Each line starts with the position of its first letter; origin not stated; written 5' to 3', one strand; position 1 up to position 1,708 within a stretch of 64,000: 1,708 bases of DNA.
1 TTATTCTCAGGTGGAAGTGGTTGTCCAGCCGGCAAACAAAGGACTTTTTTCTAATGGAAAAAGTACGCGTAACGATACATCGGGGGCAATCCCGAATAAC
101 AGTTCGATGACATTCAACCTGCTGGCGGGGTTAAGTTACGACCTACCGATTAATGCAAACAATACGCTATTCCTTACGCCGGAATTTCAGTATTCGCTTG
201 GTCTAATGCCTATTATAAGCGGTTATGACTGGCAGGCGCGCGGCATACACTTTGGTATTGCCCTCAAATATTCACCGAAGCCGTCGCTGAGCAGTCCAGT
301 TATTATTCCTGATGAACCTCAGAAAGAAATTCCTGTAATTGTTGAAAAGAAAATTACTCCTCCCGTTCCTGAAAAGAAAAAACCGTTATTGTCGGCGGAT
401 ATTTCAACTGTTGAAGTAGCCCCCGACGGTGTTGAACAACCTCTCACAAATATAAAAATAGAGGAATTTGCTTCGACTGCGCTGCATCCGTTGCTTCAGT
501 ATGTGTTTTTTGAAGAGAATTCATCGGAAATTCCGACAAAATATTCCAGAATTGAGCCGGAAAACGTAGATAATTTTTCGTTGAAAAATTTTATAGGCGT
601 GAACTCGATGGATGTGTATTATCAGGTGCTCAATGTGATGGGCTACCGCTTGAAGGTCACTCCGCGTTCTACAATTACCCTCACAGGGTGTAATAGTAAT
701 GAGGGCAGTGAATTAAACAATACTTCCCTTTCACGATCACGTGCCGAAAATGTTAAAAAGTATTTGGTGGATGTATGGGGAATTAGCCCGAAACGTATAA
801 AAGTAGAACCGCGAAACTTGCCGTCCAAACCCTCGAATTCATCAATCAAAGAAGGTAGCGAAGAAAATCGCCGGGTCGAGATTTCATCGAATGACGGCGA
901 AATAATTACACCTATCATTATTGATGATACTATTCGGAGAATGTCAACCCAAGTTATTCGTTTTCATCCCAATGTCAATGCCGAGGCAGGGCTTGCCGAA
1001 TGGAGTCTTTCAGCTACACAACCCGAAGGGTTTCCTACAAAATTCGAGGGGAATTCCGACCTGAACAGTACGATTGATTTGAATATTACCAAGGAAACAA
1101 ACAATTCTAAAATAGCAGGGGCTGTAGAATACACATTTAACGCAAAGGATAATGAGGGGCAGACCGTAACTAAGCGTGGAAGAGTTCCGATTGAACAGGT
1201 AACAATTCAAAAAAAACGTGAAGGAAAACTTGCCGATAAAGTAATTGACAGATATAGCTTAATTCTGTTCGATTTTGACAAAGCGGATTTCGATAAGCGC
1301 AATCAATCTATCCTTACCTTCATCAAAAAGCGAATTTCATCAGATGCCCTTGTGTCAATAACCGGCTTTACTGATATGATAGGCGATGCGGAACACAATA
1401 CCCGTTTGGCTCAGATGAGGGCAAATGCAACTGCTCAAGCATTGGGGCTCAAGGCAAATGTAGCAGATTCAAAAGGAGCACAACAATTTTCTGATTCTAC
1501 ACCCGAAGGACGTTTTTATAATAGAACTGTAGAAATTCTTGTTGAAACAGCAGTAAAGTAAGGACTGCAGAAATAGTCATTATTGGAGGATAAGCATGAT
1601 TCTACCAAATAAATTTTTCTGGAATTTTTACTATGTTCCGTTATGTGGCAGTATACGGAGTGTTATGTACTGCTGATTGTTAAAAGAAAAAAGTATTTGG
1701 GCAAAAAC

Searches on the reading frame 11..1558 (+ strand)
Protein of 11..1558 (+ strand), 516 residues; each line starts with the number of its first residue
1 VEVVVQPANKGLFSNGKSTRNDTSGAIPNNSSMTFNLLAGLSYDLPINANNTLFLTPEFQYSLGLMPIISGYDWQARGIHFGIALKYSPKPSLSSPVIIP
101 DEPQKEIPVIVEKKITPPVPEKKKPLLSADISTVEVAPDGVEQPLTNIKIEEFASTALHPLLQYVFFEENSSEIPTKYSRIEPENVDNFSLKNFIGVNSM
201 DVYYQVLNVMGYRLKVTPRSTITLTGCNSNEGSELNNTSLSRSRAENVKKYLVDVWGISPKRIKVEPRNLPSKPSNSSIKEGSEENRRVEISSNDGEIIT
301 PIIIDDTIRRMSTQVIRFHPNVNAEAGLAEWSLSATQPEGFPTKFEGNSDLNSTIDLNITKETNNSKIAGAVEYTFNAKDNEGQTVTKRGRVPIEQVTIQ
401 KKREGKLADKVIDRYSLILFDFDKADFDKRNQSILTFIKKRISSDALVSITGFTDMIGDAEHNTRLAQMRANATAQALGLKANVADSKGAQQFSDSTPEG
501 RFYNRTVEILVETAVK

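Call 29: search_protein_families(library=pfam, proteins=[window:11-1558:+], max_evalue=0.00001)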
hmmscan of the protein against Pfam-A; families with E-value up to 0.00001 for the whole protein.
window:11-1558:+ (516 aa): 1 family
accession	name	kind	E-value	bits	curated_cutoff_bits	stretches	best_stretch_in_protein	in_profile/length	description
PF00691.25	OmpA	-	7e-17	62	27.2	2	207-267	17-78/98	OmpA family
